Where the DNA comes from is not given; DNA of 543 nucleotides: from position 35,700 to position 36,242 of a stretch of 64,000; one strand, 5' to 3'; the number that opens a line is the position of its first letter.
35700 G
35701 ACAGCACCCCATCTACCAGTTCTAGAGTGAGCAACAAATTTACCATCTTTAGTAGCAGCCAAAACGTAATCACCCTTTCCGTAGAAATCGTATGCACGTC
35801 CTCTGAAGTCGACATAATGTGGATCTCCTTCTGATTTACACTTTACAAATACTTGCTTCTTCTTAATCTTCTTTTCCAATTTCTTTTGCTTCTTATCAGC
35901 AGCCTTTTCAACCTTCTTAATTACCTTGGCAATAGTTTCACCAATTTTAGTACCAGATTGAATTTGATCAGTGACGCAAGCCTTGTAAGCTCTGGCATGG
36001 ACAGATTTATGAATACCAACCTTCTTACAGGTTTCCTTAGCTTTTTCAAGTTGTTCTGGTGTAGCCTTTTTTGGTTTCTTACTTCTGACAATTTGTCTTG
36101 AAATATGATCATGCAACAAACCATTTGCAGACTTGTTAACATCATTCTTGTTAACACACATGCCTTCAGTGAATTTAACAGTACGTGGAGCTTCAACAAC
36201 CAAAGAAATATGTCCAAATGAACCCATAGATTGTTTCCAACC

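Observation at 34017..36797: Secreted protein combining two tandem GDPH/VWD-like domains with a giant (~430 aa) polybasic tail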

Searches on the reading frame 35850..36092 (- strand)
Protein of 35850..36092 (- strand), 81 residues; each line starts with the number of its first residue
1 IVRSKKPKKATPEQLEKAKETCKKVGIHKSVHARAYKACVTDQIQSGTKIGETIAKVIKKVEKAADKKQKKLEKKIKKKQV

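Call 76: search_protein_families(library=pfam, proteins=[window:35850-36092:-], max_evalue=10)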
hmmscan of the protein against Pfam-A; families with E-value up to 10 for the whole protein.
seq(81 aa): 1 family
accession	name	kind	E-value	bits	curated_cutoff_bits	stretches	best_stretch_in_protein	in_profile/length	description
PF11744.14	ALMT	-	0.093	12.1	20.6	1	27-80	270-323/471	Aluminium activated malate transporter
